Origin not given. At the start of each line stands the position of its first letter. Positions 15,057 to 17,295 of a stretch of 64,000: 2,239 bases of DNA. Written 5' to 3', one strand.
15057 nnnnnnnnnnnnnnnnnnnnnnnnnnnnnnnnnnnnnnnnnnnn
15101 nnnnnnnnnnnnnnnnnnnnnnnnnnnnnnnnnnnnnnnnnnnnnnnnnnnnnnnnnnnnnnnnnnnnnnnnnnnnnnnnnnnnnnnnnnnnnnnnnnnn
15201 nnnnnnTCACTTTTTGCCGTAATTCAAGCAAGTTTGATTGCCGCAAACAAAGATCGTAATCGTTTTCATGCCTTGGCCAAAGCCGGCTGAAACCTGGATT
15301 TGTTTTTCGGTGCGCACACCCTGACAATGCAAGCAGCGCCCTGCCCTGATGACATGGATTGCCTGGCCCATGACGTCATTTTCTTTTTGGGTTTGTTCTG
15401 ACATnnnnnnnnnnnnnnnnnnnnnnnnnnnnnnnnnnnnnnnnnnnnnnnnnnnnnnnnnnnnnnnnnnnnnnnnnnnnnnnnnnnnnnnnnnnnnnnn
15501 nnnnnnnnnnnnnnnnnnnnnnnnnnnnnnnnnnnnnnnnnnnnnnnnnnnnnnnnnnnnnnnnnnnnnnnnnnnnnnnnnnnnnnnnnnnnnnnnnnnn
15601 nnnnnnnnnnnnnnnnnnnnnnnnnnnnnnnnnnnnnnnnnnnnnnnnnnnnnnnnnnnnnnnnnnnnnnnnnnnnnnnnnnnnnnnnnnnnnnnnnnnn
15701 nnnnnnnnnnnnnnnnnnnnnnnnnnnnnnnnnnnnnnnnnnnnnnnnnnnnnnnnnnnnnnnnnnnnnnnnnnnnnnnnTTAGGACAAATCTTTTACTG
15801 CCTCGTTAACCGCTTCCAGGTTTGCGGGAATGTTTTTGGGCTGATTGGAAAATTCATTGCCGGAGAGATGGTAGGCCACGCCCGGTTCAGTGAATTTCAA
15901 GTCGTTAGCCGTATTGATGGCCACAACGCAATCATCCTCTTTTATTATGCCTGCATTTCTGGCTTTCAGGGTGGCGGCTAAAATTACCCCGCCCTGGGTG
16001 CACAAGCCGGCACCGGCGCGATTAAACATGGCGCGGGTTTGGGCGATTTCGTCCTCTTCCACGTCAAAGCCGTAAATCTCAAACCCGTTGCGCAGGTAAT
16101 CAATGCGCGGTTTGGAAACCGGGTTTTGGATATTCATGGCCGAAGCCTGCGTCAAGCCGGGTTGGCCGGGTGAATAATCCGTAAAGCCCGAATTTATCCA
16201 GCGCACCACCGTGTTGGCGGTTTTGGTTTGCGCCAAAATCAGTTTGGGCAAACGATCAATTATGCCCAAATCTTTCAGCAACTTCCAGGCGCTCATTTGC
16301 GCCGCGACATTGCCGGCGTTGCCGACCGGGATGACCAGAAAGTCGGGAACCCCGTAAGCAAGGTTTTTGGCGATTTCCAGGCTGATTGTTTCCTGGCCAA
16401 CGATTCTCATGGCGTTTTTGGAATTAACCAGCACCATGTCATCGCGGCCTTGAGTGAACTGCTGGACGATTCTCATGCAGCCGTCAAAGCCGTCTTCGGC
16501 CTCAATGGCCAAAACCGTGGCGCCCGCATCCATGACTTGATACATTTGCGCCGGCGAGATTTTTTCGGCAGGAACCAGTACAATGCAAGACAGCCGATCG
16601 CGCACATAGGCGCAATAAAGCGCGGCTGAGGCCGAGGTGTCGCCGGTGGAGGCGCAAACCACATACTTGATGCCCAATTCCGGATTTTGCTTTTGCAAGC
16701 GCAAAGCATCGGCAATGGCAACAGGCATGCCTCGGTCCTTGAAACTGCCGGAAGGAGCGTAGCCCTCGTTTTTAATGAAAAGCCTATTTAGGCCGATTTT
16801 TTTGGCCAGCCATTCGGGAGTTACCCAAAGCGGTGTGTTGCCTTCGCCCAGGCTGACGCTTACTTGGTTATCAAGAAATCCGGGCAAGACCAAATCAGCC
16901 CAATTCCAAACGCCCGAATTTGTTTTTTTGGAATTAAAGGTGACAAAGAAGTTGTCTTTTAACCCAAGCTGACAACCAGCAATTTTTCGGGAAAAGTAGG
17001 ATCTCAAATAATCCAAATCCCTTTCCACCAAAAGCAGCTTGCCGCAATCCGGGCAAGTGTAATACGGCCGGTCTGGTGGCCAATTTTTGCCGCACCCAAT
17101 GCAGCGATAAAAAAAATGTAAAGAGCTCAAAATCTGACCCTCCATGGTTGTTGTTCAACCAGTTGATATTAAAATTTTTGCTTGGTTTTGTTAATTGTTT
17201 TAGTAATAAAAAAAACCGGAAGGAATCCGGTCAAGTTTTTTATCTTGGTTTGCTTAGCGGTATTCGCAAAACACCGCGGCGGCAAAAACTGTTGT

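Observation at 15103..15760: T-box riboswitch followed by a tiny zinc-ribbon ORF and then trpS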

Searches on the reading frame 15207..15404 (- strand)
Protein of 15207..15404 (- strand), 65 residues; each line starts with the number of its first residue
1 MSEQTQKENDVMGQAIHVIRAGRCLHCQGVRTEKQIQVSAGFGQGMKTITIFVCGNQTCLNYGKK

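Call 8: search_protein_families(library=pfam, proteins=[window:15207-15404:-], max_evalue=0.1)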
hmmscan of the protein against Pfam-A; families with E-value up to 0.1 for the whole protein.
window:15207-15404:- (65 aa): 0 families

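Call 9: find_encoding_contigs(protein=window:15207-15404:-, flank=4000, max_places=10)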
Protein window:15207-15404:- (65 aa): no gene with exactly this product is on record in the collection.

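Call 10: find_homologous_proteins(query=window:15207-15404:-, max_evalue=0.01)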
Query window:15207-15404:- (65 aa): 2 proteins with E <= 0.01 among 2 candidates.
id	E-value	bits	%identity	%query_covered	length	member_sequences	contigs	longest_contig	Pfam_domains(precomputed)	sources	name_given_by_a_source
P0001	2.2e-36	139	100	100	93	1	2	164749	-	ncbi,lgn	-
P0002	1.7e-23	99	73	98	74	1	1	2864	-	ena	-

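Call 11: find_encoding_contigs(protein=P0001, flank=3000, max_places=4)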
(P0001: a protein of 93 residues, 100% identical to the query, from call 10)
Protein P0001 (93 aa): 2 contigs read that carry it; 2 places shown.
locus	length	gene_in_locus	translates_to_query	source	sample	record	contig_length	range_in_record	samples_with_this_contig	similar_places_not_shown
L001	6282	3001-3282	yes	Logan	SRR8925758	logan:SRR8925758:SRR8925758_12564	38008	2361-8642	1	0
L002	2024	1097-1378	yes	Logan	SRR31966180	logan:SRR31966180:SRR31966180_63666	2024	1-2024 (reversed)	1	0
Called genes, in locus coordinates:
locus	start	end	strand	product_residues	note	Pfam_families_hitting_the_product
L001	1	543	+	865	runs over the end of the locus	PF01326:PPDK_N, PF00391:PEP-utilizers, PF02896:PEP-utilizers_C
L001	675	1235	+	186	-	PF01862:PvlArgDC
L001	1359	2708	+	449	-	PF00291:PALP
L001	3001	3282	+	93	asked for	-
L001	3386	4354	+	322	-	PF00579:tRNA-synt_1b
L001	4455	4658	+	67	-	-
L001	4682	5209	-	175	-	PF01863:YgjP-like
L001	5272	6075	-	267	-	PF01177:Asp_Glu_race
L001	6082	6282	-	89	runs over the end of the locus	-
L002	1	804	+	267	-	?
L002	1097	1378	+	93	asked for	-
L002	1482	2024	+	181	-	?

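Call 12: find_encoding_contigs(protein=P0002, flank=3000, max_places=4)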
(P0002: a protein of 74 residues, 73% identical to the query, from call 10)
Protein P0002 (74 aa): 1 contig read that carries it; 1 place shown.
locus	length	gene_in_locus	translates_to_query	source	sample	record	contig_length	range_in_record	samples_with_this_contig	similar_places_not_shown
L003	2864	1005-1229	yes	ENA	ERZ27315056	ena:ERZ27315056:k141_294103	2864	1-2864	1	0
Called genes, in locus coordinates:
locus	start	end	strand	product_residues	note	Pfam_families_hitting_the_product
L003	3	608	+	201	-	?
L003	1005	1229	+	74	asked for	-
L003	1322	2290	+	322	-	PF00579:tRNA-synt_1b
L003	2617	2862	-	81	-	?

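Call 29: find_homologous_proteins(query=A2, max_evalue=1)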
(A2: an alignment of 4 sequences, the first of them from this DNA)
Query A2 (4 sequences) (65 aa, profile of the alignment): 5 proteins with E <= 1 among 5 candidates.
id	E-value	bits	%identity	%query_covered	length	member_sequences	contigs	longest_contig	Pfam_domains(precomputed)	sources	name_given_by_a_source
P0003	1.2e-24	104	40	63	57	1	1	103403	-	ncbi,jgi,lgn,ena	ncbi:MAG: hypothetical protein WCX71_04060 [Candidatus Buchananbacteria bacterium]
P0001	2.0e-23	100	100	100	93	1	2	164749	-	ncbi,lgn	-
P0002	2.1e-23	100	73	98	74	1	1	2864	-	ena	-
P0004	1.9e-22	97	32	29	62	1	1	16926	-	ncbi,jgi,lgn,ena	ncbi:MAG: hypothetical protein WCW26_03440 [Candidatus Buchananbacteria bacterium]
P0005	1.1e-17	81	70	88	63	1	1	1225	-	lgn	-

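Call 33: find_encoding_contigs(protein=P0005, flank=3000, max_places=3)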
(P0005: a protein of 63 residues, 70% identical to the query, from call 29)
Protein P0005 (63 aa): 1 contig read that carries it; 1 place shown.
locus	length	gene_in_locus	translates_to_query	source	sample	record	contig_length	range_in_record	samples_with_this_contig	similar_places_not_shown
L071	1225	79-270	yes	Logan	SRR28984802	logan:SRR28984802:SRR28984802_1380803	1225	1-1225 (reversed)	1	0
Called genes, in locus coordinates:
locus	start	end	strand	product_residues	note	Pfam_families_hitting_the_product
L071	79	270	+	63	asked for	-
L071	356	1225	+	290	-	?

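Call 37: predict_structure(alignment_id=A3)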
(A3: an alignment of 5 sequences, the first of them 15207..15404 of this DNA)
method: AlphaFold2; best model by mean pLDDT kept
length: 65 residues; sequences in the alignment: 5
mean_pLDDT: 64.8   pTM: 0.36
mean pLDDT of the five models: 64.8, 62.7, 60.2, 59.0, 58.1
residues with pLDDT >= 90: 0; 70-90: 36; 50-70: 11; < 50: 18
segments of 3 or more residues with pLDDT < 50: 1-18
pLDDT, mean of each block of 10 residues (from residue 1): 40 43 73 80 76 77 61
secondary structure, 60 per line:
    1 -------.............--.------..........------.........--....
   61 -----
elements in order: H8-20 E30-39 E46-54 H57-60

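Call 41: fold_search(model_id=the predicted structure, library=pdb)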
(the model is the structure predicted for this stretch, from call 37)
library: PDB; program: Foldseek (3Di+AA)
matches with E <= 10: 105; with E <= 0.001: 0
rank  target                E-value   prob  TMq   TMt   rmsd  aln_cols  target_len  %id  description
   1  5o60_Y                2.1e+00  0.13  0.25  0.26   7.6        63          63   13  Structure of the 50S large ribosomal subunit from Mycobacterium smegmatis (released 2017-07-12)
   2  2qkd                  2.4e+00  0.07  0.25  0.06  12.9        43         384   12  Crystal structure of tandem ZPR1 domains (released 2007-08-07)
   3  7msc_X                2.6e+00  0.06  0.22  0.23   9.8        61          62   18  Mtb 70SIC in complex with MtbEttA at Pre_R0 state (released 2022-02-02)
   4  7lix_A                2.9e+00  0.08  0.28  0.11  13.1        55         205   13  CaRSP1 and scaffolded phycoerythrin beta subunits from the phycobilisome of Porphyridium purpureum (released 2021-04-07)
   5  3q5z                  3.3e+00  0.07  0.24  0.07   6.3        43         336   23  Crystal structure of virulent allele ROP5B pseudokinase domain (released 2011-02-23)
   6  4uje_BV               3.5e+00  0.10  0.30  0.26   3.7        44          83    9  Regulation of the mammalian elongation cycle by 40S subunit rolling: a eukaryotic-specific ribosome rearrangement (released 2014-07-16)
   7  7syx_W                3.8e+00  0.12  0.32  0.27   3.6        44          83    9  Structure of the delta dII IRES eIF5B-containing 48S initiation complex, closed conformation. Structure 15(delta dII) (released 2022-07-13)
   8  9dxd_A                3.8e+00  0.09  0.34  0.06  15.0        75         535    8  attLmm bound serine integrase and RDF complex in the pre-rotation state (released 2026-01-21)
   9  7s7r_A                4.3e+00  0.23  0.31  0.08   1.8        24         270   17  Plasmodium falciparum protein Pf12 bound to nanobody G7 (released 2022-03-02)
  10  9wbz_O                4.6e+00  0.09  0.28  0.37  12.3        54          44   13  The structure of NCP-motor-ARP module of ncBAF-nucleosome complex (released 2026-02-18)
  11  5dn5_C                4.6e+00  0.09  0.29  0.16   7.2        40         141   15  Structure of a C-terminally truncated glycoside hydrolase domain from Salmonella typhimurium FlgJ (released 2016-02-24)
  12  6f56_A                4.6e+00  0.02  0.16  0.06   6.7        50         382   12  Mutant of Human N-myristoyltransferase with bound myristoyl-CoA (released 2019-03-20)
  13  9ghd_V                4.9e+00  0.14  0.33  0.13   3.8        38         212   10  Escherichia coli 70S ribosome in complex with Staphylococcus aureus FusB-EF-G (FusB-EF-G-70S*) (released 2025-03-26)
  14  9o85_A                4.9e+00  0.11  0.33  0.07  10.9        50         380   16  Cryo-EM structure of KCa2.2_I/calmodulin channel in complex with rimtuzalcap (released 2025-06-18)
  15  8cwo_Q                5.2e+00  0.08  0.31  0.23   9.9        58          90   12  Cutibacterium acnes 30S ribosomal subunit with Sarecycline bound, body domain only in the local refined map (released 2023-03-15)
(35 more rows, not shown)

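Call 47: search_protein_representatives(alignment_id=A3)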
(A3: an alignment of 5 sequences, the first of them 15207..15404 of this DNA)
Query: 5 sequences, 63 profile positions. Proteins with E-value up to 0.001 (for the whole library): 16; up to 1e-10: 6; up to 1e-30: 0. The best 16 are listed.
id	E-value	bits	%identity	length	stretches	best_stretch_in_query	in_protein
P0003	1.7e-18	82.5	-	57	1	1-63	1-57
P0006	2.9e-17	78.5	-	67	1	5-63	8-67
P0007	1.9e-16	75.9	-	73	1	8-62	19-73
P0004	4.9e-16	74.6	-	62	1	1-63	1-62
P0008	7.3e-15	70.8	-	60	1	6-63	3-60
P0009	7.7e-12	61.1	-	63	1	3-61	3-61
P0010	7.9e-10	54.7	-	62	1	2-62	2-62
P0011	1.3e-09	54.0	-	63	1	8-62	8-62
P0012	5.6e-09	52.0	-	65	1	10-61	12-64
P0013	1.1e-07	47.9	-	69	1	12-62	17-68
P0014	3.0e-07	46.4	-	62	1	11-61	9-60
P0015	1.3e-05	41.1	-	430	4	8-40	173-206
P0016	1.9e-05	40.7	-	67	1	18-61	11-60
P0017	2.6e-05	40.2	-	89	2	29-62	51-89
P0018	8.6e-05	38.6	-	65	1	11-63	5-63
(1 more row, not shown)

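Call 52: find_homologous_proteins(query=A4, max_evalue=0.01)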
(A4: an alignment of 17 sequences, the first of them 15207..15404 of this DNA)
Query A4 (17 sequences) (65 aa, profile of the alignment): 9 proteins with E <= 0.01 among 108 candidates.
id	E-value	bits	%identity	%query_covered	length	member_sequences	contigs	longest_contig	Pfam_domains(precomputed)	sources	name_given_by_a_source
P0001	6.3e-24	101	100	100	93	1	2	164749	-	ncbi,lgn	-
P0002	1.3e-23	100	73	98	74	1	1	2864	-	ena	-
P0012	1.4e-19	87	34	98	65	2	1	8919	-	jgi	-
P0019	4.9e-19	86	40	95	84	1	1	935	-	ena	-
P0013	9.3e-19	85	35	78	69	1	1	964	-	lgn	-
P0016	2.4e-13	68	47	29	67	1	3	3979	-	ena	-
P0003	7.2e-13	66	40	63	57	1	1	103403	-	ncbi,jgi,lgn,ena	ncbi:MAG: hypothetical protein WCX71_04060 [Candidatus Buchananbacteria bacterium]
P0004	4.3e-12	63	32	29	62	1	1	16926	-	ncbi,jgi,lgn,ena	ncbi:MAG: hypothetical protein WCW26_03440 [Candidatus Buchananbacteria bacterium]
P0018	4.6e-12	63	34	74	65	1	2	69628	-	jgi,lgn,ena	-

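Call 53: find_encoding_contigs(protein=P0012, flank=3000, max_places=2)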
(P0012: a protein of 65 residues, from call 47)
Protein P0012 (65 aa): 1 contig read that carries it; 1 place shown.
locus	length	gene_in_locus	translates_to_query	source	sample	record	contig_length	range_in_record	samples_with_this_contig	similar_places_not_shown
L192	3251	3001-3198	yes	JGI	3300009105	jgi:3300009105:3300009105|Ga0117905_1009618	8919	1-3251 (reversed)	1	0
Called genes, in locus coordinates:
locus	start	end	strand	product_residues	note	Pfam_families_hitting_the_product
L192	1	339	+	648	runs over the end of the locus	PF00753:Lactamase_B, PF12706:Lactamase_B_2 (weak), PF22505:RNase_J_b_CASP, PF17770:RNase_J_C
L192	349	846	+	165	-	PF08433:KTI12, PF13207:AAA_17 (faint), PF13238:AAA_18, PF13671:AAA_33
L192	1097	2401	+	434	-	PF00291:PALP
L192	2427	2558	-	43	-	-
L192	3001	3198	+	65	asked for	-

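Call 54: find_encoding_contigs(protein=P0018, flank=3000, max_places=2)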
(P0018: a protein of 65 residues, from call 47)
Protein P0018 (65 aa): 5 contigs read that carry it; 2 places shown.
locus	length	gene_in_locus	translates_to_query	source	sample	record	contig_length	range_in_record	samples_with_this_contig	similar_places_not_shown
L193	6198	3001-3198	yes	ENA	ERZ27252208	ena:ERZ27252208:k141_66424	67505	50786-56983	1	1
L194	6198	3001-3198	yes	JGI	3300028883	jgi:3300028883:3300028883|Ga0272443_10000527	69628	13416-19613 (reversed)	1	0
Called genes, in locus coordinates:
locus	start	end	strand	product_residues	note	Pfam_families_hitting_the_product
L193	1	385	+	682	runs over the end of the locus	PF00496:SBP_bac_5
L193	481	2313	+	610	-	PF00753:Lactamase_B, PF12706:Lactamase_B_2, PF22505:RNase_J_b_CASP, PF17770:RNase_J_C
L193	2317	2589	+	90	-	PF01817:CM_2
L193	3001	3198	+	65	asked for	-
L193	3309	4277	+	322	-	PF00579:tRNA-synt_1b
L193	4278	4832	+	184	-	-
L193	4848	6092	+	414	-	PF02812:ELFV_dehydrog_N, PF00208:ELFV_dehydrog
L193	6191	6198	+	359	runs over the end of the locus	PF02504:FA_synthesis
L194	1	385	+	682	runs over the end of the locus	PF00496:SBP_bac_5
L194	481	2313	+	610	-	PF00753:Lactamase_B, PF12706:Lactamase_B_2, PF22505:RNase_J_b_CASP, PF17770:RNase_J_C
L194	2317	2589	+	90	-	PF01817:CM_2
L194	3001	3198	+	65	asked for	-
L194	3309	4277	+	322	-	PF00579:tRNA-synt_1b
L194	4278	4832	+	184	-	-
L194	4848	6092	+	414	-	PF02812:ELFV_dehydrog_N, PF00208:ELFV_dehydrog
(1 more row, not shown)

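Call 55: find_encoding_contigs(protein=P0016, flank=3000, max_places=2)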
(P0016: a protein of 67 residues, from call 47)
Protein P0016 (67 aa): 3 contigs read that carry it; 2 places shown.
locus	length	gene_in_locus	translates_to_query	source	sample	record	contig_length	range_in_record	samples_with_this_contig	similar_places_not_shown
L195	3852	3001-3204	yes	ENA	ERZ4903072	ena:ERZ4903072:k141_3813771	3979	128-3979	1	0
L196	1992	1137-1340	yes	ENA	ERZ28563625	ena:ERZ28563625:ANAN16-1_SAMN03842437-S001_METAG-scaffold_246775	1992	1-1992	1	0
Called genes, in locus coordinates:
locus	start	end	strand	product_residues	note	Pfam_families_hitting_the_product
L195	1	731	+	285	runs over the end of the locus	?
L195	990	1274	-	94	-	-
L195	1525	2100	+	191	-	PF13347:MFS_2, PF07690:MFS_1, PF05977:MFS_3 (weak)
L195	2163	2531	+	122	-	PF01817:CM_2 (weak)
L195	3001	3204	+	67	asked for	-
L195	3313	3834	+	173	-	PF00579:tRNA-synt_1b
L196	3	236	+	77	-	?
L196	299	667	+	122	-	PF01817:CM_2 (weak)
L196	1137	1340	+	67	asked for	-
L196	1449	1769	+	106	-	PF00579:tRNA-synt_1b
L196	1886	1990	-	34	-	?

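Call 57: search_solved_structures(query=A4, max_evalue=10)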
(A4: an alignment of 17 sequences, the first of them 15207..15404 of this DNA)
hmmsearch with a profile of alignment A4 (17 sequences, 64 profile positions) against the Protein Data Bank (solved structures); distinct sequences matched with E-value up to 10: 1.
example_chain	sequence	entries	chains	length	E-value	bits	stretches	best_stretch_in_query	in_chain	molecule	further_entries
9mu7_I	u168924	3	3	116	7.2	9.8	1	49-60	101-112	DNA-directed RNA polymerase II subunit RPB9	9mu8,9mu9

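Call 65: search_protein_families(library=ncbifam, proteins=[window:15207-15404:-], max_evalue=0.001)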
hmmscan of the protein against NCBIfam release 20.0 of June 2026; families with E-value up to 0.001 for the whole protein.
window:15207-15404:- (65 aa): 0 families

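Call 79: predict_structure(alignment_id=A5)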
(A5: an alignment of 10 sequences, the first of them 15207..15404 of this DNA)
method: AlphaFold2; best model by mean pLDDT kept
length: 65 residues; sequences in the alignment: 10
mean_pLDDT: 72.9   pTM: 0.46
mean pLDDT of the five models: 72.9, 72.4, 72.3, 70.2, 69.6
residues with pLDDT >= 90: 0; 70-90: 42; 50-70: 10; < 50: 13
segments of 3 or more residues with pLDDT < 50: 1-9
pLDDT, mean of each block of 10 residues (from residue 1): 45 52 83 86 81 87 79
secondary structure, 60 per line:
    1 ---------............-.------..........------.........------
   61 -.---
elements in order: H10-21 E30-39 E46-54

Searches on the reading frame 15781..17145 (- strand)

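Call 8: search_protein_families(library=pfam, proteins=[window:15781-17145:-], max_evalue=0.1)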
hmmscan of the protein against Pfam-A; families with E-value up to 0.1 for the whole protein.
window:15781-17145:- (454 aa): 1 family
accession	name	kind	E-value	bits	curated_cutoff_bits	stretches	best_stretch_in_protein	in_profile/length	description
PF00291.31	PALP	-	1.3e-43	149.8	35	1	97-412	1-294/295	Pyridoxal-phosphate dependent enzyme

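Call 65: search_protein_families(library=ncbifam, proteins=[window:15781-17145:-], max_evalue=0.001)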
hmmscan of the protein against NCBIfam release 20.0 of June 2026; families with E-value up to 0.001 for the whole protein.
window:15781-17145:- (454 aa): 25 families
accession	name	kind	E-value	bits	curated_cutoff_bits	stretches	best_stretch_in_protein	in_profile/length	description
TIGR00260.1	thrC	equivalog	4e-50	170.9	167.1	1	96-411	15-332/340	threonine synthase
NF006050.0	PRK08197.1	equivalog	1.4e-48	165.7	303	1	13-420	9-386/406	threonine synthase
NF004170.0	PRK05638.1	equivalog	1.4e-39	135.9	421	1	55-421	20-362/442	threonine synthase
NF004996.0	PRK06381.1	equivalog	5.4e-18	65.1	266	1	110-330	21-230/319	threonine synthase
NF005035.0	PRK06450.1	equivalog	7e-17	61.2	301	1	14-396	5-322/338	threonine synthase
NF006205.0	PRK08329.1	equivalog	8.2e-17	61.2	358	1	120-418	72-346/347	threonine synthase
NF006390.0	PRK08639.1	equivalog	9.9e-12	44.5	421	1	103-282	25-193/418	threonine ammonia-lyase IlvA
TIGR03844.1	cysteate_syn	equivalog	2.3e-11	43.1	324.9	1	95-408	53-372/398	cysteate synthase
NF006094.0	PRK08246.1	subfamily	2.6e-10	40.2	331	1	118-283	35-185/310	serine/threonine dehydratase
TIGR02079.1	THD1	equivalog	4.8e-10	38.8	440.55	1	104-282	17-185/410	threonine ammonia-lyase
TIGR01127.1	ilvA_1Cterm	equivalog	4.6e-09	35.7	378.75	1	121-292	16-174/380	threonine ammonia-lyase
TIGR03945.1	PLP_SbnA_fam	equivalog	7.4e-09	35.1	349.95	1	121-281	23-181/304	2,3-diaminopropionate biosynthesis protein SbnA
TIGR01136.1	cysKM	subfamily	9.4e-09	35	344.15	1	102-282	6-179/299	cysteine synthase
TIGR01139.1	cysK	equivalog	2.4e-08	33.6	350.95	1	102-288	6-185/298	cysteine synthase A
NF006389.0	PRK08638.1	equivalog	7.8e-08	31.6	453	1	111-288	34-197/333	bifunctional threonine ammonia-lyase/L-serine ammonia-lyase TdcB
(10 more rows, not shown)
